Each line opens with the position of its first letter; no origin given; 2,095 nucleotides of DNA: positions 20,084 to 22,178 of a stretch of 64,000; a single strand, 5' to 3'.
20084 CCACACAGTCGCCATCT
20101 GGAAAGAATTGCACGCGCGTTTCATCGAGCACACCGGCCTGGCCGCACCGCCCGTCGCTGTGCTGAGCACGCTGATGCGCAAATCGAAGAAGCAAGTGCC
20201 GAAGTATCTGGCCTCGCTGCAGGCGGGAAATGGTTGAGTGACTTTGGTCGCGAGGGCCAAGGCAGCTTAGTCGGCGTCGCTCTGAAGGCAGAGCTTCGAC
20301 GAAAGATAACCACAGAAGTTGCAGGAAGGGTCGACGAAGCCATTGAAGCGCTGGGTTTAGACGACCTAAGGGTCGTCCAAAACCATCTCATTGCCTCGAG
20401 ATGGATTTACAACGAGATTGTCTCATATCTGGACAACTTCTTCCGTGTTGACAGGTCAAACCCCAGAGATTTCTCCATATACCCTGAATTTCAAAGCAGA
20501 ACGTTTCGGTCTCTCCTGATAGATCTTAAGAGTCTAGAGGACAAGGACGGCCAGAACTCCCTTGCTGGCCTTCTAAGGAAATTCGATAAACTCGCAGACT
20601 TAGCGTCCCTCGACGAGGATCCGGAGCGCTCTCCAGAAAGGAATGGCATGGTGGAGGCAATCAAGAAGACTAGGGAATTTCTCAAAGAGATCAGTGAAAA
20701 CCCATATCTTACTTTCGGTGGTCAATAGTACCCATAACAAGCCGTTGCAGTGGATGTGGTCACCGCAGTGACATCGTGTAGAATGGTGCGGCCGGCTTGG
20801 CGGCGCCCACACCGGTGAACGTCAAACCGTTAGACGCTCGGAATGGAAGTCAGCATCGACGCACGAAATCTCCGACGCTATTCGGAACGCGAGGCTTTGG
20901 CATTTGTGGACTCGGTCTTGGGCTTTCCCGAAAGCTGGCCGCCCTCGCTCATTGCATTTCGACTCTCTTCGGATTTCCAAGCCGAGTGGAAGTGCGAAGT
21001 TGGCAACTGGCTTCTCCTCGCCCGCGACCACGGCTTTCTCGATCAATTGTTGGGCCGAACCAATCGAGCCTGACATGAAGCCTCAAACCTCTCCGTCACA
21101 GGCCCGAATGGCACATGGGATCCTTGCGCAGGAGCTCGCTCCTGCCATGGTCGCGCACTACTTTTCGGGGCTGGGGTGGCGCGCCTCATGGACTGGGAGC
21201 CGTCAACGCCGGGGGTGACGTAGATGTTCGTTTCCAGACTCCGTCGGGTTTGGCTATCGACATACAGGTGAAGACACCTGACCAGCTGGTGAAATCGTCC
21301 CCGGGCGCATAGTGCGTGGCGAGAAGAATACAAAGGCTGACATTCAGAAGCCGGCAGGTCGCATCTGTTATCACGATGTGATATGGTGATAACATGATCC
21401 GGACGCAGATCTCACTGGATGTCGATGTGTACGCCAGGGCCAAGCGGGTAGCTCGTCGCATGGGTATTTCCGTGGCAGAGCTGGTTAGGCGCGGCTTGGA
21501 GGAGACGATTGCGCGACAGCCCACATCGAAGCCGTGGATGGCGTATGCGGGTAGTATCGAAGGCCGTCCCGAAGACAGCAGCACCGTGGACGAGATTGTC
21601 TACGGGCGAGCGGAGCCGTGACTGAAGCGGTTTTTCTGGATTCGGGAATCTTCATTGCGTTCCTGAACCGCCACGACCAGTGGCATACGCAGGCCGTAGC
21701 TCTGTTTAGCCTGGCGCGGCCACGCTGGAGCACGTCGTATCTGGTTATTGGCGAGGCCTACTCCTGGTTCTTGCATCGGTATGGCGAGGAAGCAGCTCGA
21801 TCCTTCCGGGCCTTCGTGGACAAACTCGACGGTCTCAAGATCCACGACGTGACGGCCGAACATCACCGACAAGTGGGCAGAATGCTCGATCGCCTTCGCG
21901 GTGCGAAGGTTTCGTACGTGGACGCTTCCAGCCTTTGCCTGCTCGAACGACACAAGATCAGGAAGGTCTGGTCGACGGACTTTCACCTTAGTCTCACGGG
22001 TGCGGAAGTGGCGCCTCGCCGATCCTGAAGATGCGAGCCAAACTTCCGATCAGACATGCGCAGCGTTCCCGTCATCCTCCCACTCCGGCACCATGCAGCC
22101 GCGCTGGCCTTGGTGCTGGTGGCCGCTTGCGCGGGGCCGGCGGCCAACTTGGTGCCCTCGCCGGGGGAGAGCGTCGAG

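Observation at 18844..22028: Nuclease islet: divergent PLD nuclease and DEDDh exonuclease, coupled unknown ORFs, and vapBC - candidate defence or DNA-processing module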

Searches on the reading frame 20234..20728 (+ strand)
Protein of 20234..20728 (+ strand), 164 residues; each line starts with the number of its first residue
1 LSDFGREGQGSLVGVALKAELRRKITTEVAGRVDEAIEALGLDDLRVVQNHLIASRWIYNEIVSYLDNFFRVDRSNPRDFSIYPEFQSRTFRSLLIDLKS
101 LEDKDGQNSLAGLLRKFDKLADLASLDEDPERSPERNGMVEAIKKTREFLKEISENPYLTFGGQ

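Call 3: search_protein_families(library=pfam, proteins=[window:20234-20728:+], max_evalue=0.1)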
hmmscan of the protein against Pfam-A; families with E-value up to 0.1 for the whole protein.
window:20234-20728:+ (164 aa): 0 families

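Call 4: search_protein_families(library=padloc, proteins=[window:20234-20728:+], max_evalue=0.1)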
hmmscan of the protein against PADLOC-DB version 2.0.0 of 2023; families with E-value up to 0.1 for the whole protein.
window:20234-20728:+ (164 aa): 3 families
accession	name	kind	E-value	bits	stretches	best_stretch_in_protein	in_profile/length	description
PDLC00543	JetB2|JetB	-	0.0069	13.6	1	82-144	87-150/404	DUF2398 domain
PDLC02676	DndG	-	0.031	11.9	1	45-145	62-160/434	DndG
PDLC00722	Effector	-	0.05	10.5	1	12-56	226-270/310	4TM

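Call 6: search_protein_families(library=ncbifam, proteins=[window:20234-20728:+], max_evalue=0.1)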
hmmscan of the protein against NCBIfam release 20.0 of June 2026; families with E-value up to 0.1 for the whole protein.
window:20234-20728:+ (164 aa): 0 families

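Call 7: find_encoding_contigs(protein=window:20234-20728:+, flank=8000)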
Protein window:20234-20728:+ (164 aa): 24 contigs read that carry it; 6 places shown.
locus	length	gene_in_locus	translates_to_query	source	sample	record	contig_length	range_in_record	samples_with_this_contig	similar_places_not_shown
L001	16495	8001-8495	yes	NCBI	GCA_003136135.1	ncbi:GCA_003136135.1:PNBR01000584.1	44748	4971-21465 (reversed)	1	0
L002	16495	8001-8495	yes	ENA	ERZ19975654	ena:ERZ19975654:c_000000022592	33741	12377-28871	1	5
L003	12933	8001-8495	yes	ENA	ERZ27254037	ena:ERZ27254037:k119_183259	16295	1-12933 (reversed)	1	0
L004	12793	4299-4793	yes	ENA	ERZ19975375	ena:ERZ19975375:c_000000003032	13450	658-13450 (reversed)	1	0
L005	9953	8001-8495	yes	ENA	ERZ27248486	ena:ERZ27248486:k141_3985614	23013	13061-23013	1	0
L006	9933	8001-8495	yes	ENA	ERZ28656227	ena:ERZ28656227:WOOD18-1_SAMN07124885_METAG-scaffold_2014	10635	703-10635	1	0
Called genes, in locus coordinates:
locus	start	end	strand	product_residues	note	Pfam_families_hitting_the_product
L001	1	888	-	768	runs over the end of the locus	PF13202:EF-hand_5 (faint), PF21419:RoxA-like_Cyt-c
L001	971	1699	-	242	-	-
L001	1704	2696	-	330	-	PF01555:N6_N4_Mtase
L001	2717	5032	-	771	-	PF09586:YfhO (faint)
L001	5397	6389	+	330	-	PF07691:PA14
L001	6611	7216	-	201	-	PF13091:PLDc_2, PF00614:PLDc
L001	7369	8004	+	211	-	PF00929:RNase_T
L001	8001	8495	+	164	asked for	-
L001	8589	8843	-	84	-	-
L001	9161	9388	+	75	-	-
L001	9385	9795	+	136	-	PF01850:PIN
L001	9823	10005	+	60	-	-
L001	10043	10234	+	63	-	PF03330:DPBB_1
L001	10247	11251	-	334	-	-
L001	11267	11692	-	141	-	PF02566:OsmC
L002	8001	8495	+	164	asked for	-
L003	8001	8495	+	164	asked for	-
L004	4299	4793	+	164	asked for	-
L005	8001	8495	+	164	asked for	-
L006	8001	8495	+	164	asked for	-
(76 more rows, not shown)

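Call 8: find_homologous_proteins(query=window:20234-20728:+, max_evalue=0.01)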
Query window:20234-20728:+ (164 aa): 9 proteins with E <= 0.01 among 150 candidates.
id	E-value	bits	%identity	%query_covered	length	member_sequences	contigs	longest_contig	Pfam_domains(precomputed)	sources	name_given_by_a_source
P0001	3.0e-100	351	99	100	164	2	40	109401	-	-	-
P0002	5.2e-25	106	40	84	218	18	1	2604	-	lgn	-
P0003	2.3e-21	94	40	81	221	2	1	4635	-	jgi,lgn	jgi:hypothetical protein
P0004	4.3e-21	93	65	60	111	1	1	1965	-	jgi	-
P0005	8.7e-21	93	47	66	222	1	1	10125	-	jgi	jgi:hypothetical protein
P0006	9.3e-19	86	41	71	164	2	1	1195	-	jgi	jgi:hypothetical protein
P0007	1.3e-15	76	36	83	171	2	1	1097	-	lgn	-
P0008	9.6e-15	73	36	72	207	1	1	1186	-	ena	-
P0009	5.3e-14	70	33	88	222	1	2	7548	-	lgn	-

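Call 10: find_encoding_contigs(protein=P0005, flank=8000, max_places=3)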
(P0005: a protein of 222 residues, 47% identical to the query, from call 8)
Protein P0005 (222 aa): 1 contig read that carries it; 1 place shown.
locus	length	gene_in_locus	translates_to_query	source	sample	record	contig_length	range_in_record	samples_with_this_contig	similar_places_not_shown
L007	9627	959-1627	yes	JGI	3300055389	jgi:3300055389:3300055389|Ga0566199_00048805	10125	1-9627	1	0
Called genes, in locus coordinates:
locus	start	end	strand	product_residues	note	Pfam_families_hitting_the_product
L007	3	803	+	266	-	?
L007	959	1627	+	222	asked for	-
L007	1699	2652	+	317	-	PF02423:OCD_Mu_crystall, PF01488:Shikimate_DH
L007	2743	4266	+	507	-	PF00289:Biotin_carb_N, PF02222:ATP-grasp, PF02786:CPSase_L_D2, PF07478:Dala_Dala_lig_C, PF02785:Biotin_carb_C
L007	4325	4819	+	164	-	PF25919:BSH_CusB (faint), PF25984:BSH_YknX (faint), PF00364:Biotin_lipoyl, PF25917:BSH_RND (weak), PF25997:BSH_YhbJ (weak)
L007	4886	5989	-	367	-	PF13623:SurA_N_2, PF13624:SurA_N_3, PF09312:SurA_N, PF13145:Rotamase_2 (weak), PF13616:Rotamase_3, PF00639:Rotamase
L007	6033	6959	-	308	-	PF13098:Thioredoxin_2, PF13462:Thioredoxin_4, PF01323:DSBA (weak)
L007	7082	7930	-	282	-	-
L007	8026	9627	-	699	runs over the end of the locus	?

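Call 11: find_encoding_contigs(protein=P0009, flank=8000, max_places=3)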
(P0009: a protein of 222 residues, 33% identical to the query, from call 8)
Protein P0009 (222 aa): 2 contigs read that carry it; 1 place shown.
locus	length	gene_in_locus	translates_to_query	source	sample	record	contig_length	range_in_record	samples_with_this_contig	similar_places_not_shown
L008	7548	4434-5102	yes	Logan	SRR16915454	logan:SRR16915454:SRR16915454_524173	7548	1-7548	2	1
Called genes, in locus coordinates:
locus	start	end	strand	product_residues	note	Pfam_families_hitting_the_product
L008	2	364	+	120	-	?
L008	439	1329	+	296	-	PF01656:CbiA, PF02374:ArsA_ATPase (faint), PF06564:CBP_BcsQ (faint), PF09140:MipZ (faint), PF10609:ParA (faint), PF13614:AAA_31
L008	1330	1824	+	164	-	-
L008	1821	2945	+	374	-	PF17419:MauJ (weak)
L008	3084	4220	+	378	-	-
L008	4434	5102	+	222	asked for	-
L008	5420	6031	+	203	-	PF03544:TonB_C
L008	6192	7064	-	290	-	-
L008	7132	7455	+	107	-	-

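Call 12: find_encoding_contigs(protein=P0003, flank=8000, max_places=3)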
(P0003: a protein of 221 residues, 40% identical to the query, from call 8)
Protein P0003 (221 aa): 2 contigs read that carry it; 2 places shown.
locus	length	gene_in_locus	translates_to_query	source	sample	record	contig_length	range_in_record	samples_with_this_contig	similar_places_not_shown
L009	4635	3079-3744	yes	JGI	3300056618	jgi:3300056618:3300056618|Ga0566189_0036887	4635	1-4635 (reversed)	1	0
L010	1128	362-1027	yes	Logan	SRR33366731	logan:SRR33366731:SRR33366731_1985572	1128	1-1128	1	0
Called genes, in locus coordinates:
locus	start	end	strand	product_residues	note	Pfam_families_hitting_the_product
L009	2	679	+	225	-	?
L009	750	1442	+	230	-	-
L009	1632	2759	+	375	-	-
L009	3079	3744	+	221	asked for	-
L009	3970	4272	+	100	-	PF12680:SnoaL_2 (faint), PF14534:DUF4440 (weak)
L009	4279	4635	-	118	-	?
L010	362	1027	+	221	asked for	-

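Call 16: search_protein_representatives(protein=window:20234-20728:+)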
Query: 164 residues. Proteins with E-value up to 0.001 (for the whole library): 80; up to 1e-10: 38; up to 1e-30: 2. The best 80 are listed.
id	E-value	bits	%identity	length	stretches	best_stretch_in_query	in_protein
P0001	9.6e-101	350.5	99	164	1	1-164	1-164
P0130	4.7e-31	124.2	51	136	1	29-156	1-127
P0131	1.1e-23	100.2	42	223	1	18-150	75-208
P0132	3.1e-23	98.8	43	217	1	20-159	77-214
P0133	8.5e-22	94.1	41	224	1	11-135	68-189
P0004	1.4e-21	93.4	68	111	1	18-115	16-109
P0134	1.3e-19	87.1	38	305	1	18-158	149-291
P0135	1.2e-18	83.9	35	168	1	16-150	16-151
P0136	1.7e-18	83.4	37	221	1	19-157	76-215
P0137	9.0e-18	81.1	43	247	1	19-133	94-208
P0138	3.1e-17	79.3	34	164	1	18-154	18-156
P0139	3.9e-17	79.0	36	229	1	16-152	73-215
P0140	1.2e-15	74.1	37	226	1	15-137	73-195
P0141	1.9e-15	73.5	37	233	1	17-152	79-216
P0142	2.4e-15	73.2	34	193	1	21-147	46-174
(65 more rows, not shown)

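Call 47: predict_structure(alignment_id=A1)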
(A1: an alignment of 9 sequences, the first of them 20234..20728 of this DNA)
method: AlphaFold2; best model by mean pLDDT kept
length: 164 residues; sequences in the alignment: 9
mean_pLDDT: 79.1   pTM: 0.72
mean pLDDT of the five models: 79.1, 79.1, 78.2, 76.5, 76.1
residues with pLDDT >= 90: 41; 70-90: 88; 50-70: 16; < 50: 19
segments of 3 or more residues with pLDDT < 50: 1-7, 71-78, 162-164
pLDDT, mean of each block of 10 residues (from residue 1): 46 81 89 85 80 84 79 47 80 92 91 93 79 78 90 85 44
secondary structure, 60 per line:
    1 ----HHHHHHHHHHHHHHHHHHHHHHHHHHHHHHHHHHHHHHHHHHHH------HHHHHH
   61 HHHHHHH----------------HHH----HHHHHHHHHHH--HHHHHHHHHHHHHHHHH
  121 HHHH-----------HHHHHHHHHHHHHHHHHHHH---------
elements in order: H5-48 H55-67 H91-101 H104-124 H136-155

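Call 51: fold_search(model_id=the predicted structure, library=pdb)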
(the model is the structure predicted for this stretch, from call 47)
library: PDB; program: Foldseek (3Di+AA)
matches with E <= 10: 260; with E <= 0.001: 0
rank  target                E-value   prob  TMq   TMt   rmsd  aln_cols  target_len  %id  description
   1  7o3v_I                3.5e-01  0.18  0.22  0.19  20.5       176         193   12  Stalk complex structure (TrwJ/VirB5-TrwI/VirB6) from the fully-assembled R388 type IV secretion system determined by c (released 2022-06-22)
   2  7eqe_D                4.0e-01  0.18  0.22  0.21  12.8       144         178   17  Crystal Structure of a transcription factor (released 2022-04-27)
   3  7eqe_C                5.1e-01  0.16  0.23  0.21  12.6       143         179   17  Crystal Structure of a transcription factor (released 2022-04-27)
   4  2mwq_MODEL_1_A        6.3e-01  0.82  0.40  0.43   5.1       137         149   12  Solution structure of PsbQ from spinacia oleracea (released 2015-07-29)
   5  8th3_A                7.6e-01  0.35  0.28  0.16   7.4       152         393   15  Structure of AT118-H Nanobody Antagonist in Complex with the Angiotensin II Type I Receptor (released 2024-05-22)
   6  2vjr_B                8.9e-01  0.11  0.18  0.18  16.5       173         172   12  The structure of phycocyanin from Gloeobacter violaceus (released 2008-03-25)
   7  9qzq_A                9.8e-01  0.09  0.21  0.14  17.4       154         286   13  CryoEM structure of nanodisc-reconstituted human NTCP in complex with grafted NTCP_Nb1 and NabFab (released 2025-11-05)
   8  9se5                  1.1e+00  0.30  0.32  0.05  10.8       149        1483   13  Mouse otoferlin (216-1931) in the lipid-free, Ca2+-bound state, "open" conformation (class 2) (released 2025-11-05)
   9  4nqf_A                1.2e+00  0.33  0.34  0.38  10.1       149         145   11  Crystal structure of HEPN domain protein (released 2014-03-26)
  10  8xri_B                1.2e+00  0.08  0.21  0.07  21.2       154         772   18  The crystal structure of AsfvTopII in complex with both G-DNA and T-DNA (released 2024-08-07)
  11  7t2y_A                1.3e+00  0.33  0.29  0.42   8.9       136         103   13  X-ray structure of a designed cold unfolding four helix bundle (released 2022-03-02)
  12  6drz                  1.4e+00  0.51  0.32  0.17   6.3       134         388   14  Structural Determinants of Activation and Biased Agonism at the 5-HT2B Receptor (released 2018-08-29)
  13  8bw9_B                1.4e+00  0.33  0.35  0.22   7.1       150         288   11  Cryo-EM structure of the RAF activating complex KSR-MEK-CNK-HYP (released 2024-02-21)
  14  3u3b_B                1.4e+00  0.28  0.27  0.39   8.9       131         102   14  Crystal Structure of Computationally Redesigned Four-Helix Bundle (released 2012-06-13)
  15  9unw_C                1.4e+00  0.21  0.30  0.22  11.0       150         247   14  mouse PDCD5-TRiC complex (released 2026-03-25)
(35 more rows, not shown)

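Call 54: search_protein_families(library=phrogs, proteins=[window:20234-20728:+, P0005], max_evalue=0.01)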
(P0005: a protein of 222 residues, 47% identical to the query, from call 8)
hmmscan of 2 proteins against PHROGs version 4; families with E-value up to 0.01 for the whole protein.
window:20234-20728:+ (164 aa): 0 families

P0005 (222 aa): 0 families

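Call 62: search_protein_families(library=pfam, proteins=[P0005, P0002, P0009], max_evalue=0.1)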
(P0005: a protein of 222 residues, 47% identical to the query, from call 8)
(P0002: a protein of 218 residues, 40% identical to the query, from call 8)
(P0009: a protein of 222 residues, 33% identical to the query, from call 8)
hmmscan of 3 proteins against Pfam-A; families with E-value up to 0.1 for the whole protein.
P0005 (222 aa): 0 families

P0002 (218 aa): 0 families

P0009 (222 aa): 0 families

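Call 72: find_encoding_contigs(protein=P0130, flank=6000, max_places=3)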
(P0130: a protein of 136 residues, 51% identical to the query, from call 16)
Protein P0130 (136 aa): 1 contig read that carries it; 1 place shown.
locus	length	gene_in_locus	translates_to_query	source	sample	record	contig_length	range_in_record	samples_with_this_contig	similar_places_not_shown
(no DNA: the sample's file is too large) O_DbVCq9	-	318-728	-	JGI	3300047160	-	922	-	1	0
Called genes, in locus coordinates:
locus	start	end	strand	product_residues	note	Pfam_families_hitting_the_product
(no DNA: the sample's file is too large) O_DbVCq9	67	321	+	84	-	-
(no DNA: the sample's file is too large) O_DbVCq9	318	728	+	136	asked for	-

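Call 73: find_encoding_contigs(protein=P0002, flank=3000, max_places=2)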
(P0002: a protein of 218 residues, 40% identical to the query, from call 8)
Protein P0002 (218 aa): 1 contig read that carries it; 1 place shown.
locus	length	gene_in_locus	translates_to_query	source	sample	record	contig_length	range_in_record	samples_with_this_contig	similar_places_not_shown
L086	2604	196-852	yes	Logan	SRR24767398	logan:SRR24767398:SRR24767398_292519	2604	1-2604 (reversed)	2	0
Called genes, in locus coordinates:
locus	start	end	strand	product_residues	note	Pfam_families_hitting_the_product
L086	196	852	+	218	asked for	-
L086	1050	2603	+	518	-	?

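Call 82: search_dna_similar(query=P0005, collection=plasmids, mode=protein, max_evalue=0.001, max_rows=10)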
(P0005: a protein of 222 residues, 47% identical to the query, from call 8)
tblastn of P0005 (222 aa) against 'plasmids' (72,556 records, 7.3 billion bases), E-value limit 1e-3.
No match.

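Call 83: search_dna_similar(query=P0005, collection=phages, mode=protein, max_evalue=0.001, max_rows=10)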
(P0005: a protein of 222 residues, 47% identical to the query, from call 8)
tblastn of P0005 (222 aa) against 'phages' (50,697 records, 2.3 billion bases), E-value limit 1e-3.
No match.

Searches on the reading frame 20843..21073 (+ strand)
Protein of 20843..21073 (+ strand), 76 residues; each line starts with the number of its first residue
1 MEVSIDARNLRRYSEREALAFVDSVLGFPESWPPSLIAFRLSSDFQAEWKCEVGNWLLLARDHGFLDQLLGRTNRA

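Call 3: search_protein_families(library=pfam, proteins=[window:20843-21073:+], max_evalue=0.1)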
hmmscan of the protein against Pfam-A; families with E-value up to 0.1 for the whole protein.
window:20843-21073:+ (76 aa): 0 families

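Call 4: search_protein_families(library=padloc, proteins=[window:20843-21073:+], max_evalue=0.1)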
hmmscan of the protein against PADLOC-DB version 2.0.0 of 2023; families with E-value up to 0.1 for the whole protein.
window:20843-21073:+ (76 aa): 0 families

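Call 6: search_protein_families(library=ncbifam, proteins=[window:20843-21073:+], max_evalue=0.1)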
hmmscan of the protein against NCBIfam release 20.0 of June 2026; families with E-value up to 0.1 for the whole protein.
window:20843-21073:+ (76 aa): 0 families

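Call 31: find_homologous_proteins(query=window:20843-21073:+, max_evalue=0.01)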
Query window:20843-21073:+ (76 aa): 1 proteins with E <= 0.01 among 1 candidates.
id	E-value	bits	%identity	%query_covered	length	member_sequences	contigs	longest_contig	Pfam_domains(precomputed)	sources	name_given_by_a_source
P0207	2.4e-44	166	100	100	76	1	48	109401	-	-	-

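Call 54: search_protein_families(library=phrogs, proteins=[window:20843-21073:+], max_evalue=0.01)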
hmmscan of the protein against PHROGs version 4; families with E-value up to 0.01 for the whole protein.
window:20843-21073:+ (76 aa): 0 families

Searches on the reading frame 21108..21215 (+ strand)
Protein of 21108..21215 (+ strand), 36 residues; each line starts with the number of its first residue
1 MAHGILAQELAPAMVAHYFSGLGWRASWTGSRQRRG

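Call 80: search_protein_families(library=phrogs, proteins=[window:21108-21215:+], max_evalue=10)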
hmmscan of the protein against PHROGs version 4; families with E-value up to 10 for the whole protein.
seq(36 aa): 0 families

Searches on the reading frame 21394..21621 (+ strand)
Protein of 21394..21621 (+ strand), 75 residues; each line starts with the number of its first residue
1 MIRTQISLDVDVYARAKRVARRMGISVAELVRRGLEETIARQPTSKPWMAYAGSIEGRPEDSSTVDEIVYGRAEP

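Call 3: search_protein_families(library=pfam, proteins=[window:21394-21621:+], max_evalue=0.1)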
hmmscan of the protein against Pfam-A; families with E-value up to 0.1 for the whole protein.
window:21394-21621:+ (75 aa): 5 families
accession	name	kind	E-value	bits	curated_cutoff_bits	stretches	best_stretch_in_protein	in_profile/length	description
PF01402.27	RHH_1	-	0.00011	22.5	20.5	1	3-40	1-38/39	Ribbon-helix-helix protein, copG family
PF19891.5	DUF6364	-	0.0024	18.7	27.3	1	6-56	7-54/70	Family of unknown function (DUF6364)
PF12651.13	RHH_3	-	0.0042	17.5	21.6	1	3-37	4-38/44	Ribbon-helix-helix domain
PF07704.17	PSK_trans_fac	-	0.011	17.1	28.3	1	9-43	7-41/82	Rv0623-like transcription factor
PF22513.2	FitA-like_RHH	-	0.055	13.9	27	1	8-38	8-38/39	Antitoxin FitA-like, ribbon-helix-helix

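Call 4: search_protein_families(library=padloc, proteins=[window:21394-21621:+], max_evalue=0.1)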
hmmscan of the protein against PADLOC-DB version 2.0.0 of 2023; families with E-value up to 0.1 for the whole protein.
window:21394-21621:+ (75 aa): 0 families

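Call 6: search_protein_families(library=ncbifam, proteins=[window:21394-21621:+], max_evalue=0.1)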
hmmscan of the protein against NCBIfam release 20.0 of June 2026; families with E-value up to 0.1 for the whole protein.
window:21394-21621:+ (75 aa): 3 families
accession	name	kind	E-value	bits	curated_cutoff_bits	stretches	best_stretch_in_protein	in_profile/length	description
NF005405.0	PRK06955.1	equivalog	0.028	13.5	312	1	7-53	43-89/300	biotin--[acetyl-CoA-carboxylase] ligase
NF050181.1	TA_anti_VapB_Myco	equivalog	0.031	14.8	60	1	11-43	12-44/72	type II toxin-antitoxin system VapB family antitoxin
NF010812.0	PRK14216.1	equivalog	0.042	13.9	128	1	23-55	14-46/132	fluoride efflux transporter CrcB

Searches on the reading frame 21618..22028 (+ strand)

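Call 3: search_protein_families(library=pfam, proteins=[window:21618-22028:+], max_evalue=0.1)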
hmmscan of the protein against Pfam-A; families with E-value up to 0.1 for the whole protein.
window:21618-22028:+ (136 aa): 1 family
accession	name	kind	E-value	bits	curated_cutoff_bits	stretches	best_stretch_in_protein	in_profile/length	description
PF01850.27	PIN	-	3.8e-10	40.9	23.6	1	5-124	1-114/120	PIN domain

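Call 4: search_protein_families(library=padloc, proteins=[window:21618-22028:+], max_evalue=0.1)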
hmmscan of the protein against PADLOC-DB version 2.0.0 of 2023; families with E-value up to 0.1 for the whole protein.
window:21618-22028:+ (136 aa): 1 family
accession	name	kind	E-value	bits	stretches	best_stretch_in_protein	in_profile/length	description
PDLC03580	REase_II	-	0.02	10.6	1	41-73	314-346/1112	Type II restriction enzyme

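Call 6: search_protein_families(library=ncbifam, proteins=[window:21618-22028:+], max_evalue=0.1)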
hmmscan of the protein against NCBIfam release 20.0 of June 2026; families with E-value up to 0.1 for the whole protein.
window:21618-22028:+ (136 aa): 0 families
